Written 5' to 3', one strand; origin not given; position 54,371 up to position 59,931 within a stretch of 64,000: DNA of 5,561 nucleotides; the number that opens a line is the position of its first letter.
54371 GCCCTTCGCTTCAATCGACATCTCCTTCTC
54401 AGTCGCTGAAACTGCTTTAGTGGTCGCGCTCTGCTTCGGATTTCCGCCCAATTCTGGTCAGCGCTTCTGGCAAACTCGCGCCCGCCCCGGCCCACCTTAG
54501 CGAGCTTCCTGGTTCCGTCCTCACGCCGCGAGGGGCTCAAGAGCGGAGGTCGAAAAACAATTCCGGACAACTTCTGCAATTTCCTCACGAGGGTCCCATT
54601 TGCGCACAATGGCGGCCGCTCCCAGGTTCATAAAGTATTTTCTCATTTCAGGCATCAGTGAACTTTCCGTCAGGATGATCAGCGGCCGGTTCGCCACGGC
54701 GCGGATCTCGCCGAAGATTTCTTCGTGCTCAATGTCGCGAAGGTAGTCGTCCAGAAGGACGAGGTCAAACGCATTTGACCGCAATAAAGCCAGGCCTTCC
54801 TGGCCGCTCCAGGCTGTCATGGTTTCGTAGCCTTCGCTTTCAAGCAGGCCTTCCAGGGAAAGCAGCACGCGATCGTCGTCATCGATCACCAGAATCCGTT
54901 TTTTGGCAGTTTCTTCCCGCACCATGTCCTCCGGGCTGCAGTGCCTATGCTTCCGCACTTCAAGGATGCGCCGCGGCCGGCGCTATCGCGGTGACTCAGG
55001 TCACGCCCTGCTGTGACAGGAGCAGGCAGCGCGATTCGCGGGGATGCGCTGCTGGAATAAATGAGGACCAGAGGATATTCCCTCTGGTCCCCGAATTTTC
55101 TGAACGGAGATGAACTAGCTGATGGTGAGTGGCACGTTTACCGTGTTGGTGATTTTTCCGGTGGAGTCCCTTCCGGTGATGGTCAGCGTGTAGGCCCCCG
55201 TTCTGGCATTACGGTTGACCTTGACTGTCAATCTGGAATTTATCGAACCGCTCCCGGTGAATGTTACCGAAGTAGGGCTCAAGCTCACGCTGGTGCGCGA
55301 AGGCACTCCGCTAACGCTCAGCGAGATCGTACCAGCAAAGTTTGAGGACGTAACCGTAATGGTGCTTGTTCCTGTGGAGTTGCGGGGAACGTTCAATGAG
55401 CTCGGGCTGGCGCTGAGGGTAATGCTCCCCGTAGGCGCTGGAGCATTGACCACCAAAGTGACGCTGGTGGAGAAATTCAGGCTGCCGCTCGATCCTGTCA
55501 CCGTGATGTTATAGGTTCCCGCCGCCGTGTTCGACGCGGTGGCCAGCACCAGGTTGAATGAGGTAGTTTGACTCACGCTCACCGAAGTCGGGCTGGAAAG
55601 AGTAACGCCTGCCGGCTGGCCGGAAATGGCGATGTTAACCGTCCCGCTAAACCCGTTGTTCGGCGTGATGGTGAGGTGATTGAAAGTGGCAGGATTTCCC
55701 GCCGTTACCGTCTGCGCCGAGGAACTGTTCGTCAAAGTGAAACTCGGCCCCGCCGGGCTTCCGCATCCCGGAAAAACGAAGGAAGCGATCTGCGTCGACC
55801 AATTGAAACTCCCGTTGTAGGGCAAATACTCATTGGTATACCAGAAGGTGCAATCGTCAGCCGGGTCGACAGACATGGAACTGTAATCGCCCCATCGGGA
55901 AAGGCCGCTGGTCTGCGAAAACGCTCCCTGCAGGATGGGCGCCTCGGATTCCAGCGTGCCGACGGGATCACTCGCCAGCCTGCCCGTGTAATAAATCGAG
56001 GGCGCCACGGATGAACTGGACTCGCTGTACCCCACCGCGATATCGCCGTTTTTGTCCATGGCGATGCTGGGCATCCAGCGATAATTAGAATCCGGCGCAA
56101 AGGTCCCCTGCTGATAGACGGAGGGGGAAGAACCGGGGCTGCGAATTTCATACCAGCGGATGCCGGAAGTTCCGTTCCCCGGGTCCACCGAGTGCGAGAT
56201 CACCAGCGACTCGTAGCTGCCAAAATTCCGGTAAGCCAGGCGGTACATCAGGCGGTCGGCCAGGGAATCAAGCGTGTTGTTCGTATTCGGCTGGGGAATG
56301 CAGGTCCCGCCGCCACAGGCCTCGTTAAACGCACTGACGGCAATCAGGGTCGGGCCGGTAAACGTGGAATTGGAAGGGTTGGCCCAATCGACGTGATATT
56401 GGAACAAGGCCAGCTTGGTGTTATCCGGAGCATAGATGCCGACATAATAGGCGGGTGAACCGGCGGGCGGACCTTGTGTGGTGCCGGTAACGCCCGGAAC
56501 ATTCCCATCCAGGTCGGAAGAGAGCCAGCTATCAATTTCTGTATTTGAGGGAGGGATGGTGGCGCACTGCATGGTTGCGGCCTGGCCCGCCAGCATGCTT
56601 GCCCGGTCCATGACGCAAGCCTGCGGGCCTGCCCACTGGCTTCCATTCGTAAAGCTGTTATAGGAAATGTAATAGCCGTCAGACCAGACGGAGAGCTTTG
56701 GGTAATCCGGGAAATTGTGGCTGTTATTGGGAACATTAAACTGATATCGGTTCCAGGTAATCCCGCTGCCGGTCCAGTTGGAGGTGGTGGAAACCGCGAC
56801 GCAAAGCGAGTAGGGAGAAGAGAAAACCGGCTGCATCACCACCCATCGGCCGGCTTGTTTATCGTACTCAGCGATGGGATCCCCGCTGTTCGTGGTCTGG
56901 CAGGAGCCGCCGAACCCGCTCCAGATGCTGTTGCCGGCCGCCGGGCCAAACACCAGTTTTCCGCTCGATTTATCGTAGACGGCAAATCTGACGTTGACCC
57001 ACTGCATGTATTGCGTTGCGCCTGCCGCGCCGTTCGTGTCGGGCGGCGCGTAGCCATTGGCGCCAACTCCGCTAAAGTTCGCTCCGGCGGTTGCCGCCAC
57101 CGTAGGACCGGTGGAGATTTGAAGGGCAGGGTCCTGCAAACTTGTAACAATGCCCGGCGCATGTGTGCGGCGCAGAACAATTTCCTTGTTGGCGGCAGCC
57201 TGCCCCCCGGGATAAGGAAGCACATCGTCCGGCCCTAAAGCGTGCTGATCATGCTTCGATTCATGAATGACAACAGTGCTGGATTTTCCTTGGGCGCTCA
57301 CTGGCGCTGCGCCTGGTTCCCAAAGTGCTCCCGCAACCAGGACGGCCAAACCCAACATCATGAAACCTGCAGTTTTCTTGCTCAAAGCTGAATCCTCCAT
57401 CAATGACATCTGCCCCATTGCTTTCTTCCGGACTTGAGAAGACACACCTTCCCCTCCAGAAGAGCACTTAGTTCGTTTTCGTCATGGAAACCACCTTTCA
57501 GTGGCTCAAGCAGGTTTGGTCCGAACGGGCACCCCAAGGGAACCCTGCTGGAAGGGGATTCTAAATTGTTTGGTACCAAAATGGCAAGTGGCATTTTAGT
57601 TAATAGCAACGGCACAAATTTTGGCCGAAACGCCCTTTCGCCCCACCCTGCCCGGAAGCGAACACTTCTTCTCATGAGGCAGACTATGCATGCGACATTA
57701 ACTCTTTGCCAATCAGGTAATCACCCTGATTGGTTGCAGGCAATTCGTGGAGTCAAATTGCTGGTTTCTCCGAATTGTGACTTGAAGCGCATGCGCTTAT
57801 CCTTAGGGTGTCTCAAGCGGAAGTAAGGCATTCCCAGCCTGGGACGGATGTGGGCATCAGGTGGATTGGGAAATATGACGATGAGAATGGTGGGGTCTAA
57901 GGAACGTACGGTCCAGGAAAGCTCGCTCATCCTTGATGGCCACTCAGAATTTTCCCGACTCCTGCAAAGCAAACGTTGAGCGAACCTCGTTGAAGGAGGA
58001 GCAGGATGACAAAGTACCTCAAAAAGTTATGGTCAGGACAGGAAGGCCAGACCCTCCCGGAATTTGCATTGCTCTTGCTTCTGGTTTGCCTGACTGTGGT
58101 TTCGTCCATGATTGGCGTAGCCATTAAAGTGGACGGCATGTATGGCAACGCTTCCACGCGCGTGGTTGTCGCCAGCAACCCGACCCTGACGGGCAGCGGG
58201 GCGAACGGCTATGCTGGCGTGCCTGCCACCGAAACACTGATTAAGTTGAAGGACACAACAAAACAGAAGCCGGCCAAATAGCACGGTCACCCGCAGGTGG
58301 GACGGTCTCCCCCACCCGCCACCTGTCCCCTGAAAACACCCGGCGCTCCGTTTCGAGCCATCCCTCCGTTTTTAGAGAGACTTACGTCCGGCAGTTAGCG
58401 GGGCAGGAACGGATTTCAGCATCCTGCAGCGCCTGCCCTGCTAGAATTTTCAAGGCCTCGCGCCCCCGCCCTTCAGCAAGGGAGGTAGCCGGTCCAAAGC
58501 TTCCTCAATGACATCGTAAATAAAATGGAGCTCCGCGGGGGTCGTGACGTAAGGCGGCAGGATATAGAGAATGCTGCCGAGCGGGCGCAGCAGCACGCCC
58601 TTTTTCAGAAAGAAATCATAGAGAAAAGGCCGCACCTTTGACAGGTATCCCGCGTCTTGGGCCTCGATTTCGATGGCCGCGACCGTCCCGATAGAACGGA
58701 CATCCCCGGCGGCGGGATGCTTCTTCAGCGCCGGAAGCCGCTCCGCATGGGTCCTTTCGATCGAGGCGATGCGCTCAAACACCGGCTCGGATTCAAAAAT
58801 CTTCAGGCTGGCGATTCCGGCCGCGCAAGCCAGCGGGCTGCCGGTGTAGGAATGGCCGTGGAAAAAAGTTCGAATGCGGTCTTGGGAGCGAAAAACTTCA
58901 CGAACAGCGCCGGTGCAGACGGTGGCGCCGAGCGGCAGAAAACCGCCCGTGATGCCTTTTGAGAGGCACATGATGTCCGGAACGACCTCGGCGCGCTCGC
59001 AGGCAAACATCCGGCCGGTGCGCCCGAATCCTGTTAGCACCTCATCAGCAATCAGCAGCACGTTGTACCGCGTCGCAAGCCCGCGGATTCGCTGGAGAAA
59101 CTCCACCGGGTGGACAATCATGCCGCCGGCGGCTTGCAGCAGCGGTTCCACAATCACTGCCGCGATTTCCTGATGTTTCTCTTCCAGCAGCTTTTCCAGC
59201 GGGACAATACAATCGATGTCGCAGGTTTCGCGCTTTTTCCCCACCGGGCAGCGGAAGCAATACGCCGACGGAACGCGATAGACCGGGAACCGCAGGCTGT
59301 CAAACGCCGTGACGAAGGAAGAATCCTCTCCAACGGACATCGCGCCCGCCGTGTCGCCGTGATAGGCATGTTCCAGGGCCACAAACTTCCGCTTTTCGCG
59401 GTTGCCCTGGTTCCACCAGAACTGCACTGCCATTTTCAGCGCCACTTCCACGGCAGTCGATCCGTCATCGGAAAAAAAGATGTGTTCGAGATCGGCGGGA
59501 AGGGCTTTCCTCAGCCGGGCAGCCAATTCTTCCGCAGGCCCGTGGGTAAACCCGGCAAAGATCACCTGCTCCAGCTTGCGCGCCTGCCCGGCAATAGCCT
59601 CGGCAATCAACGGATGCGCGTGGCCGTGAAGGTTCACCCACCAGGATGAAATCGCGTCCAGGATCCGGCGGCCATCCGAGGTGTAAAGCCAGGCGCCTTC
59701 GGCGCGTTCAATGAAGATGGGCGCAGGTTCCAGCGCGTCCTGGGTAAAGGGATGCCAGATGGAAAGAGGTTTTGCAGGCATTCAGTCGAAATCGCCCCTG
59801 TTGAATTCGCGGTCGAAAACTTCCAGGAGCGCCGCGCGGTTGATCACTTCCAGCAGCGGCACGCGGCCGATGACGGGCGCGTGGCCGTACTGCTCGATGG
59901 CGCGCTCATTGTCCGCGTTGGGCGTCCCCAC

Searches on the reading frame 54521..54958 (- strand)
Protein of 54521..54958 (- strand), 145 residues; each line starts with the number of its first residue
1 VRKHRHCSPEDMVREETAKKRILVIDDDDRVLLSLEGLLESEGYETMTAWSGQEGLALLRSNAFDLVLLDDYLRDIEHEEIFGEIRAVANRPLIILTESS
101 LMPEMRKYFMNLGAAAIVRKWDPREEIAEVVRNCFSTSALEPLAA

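Call 54: search_protein_families(library=pfam, proteins=[window:54521-54958:-], max_evalue=0.001)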
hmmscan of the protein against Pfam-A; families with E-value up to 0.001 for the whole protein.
window:54521-54958:- (145 aa): 1 family
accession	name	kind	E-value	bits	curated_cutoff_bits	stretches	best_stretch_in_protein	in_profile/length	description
PF00072.30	Response_reg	-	8.5e-14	52.1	30.2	1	22-131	1-110/111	Response regulator receiver domain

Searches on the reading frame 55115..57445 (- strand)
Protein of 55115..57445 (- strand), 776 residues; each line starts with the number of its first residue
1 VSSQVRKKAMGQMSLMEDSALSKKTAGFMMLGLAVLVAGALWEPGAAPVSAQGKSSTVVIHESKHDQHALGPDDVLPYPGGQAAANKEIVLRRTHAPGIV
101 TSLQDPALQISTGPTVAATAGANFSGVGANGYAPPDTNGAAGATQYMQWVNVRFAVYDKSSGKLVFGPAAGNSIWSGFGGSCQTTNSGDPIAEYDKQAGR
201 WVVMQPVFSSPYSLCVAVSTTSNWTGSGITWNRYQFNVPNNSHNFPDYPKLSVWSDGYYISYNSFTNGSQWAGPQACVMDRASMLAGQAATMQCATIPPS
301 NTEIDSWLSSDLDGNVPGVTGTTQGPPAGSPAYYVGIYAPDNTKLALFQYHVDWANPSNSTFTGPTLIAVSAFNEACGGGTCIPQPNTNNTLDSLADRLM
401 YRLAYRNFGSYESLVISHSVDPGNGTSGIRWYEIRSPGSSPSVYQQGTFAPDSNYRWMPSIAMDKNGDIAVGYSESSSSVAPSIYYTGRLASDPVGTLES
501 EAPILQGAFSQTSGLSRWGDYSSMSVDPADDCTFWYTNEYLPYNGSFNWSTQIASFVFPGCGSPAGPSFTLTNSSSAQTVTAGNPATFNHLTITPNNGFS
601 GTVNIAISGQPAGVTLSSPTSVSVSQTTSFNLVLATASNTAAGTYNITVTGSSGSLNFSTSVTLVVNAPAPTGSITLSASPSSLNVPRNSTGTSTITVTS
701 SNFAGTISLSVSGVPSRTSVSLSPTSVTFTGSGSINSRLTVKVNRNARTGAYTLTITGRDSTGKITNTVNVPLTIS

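Call 54: search_protein_families(library=pfam, proteins=[window:55115-57445:-], max_evalue=0.001)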
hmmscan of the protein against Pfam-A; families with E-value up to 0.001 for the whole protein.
window:55115-57445:- (776 aa): 0 families

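Call 78: search_protein_families(library=ncbifam, proteins=[window:55115-57445:-], max_evalue=0.001)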
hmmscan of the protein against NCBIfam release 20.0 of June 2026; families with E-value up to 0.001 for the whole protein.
window:55115-57445:- (776 aa): 1 family
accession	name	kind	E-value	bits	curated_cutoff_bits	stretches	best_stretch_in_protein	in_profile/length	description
NF058595.1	invert_tail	domain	1.7e-07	31.5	37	1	637-667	83-113/113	lipo-invert putative C-terminal anchoring domain-containing protein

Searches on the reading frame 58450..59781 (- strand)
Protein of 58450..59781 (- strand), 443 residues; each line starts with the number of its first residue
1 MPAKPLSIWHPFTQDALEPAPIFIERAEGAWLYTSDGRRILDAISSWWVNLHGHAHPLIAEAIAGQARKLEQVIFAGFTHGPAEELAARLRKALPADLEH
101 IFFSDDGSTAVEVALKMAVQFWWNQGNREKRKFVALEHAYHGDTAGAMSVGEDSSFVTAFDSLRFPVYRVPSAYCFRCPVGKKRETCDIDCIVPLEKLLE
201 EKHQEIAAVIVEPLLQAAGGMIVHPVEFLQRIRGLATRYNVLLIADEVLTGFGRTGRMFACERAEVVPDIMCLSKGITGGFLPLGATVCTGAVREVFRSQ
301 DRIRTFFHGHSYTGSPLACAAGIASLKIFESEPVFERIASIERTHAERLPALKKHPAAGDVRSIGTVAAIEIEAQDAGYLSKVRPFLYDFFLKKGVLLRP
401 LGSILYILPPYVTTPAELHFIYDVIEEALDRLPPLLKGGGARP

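Call 54: search_protein_families(library=pfam, proteins=[window:58450-59781:-], max_evalue=0.001)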
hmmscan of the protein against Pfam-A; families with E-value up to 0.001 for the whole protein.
window:58450-59781:- (443 aa): 1 family
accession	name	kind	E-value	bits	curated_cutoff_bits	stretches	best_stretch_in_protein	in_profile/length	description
PF00202.27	Aminotran_3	-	5e-105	351.9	30.5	1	19-429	8-403/403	Aminotransferase class-III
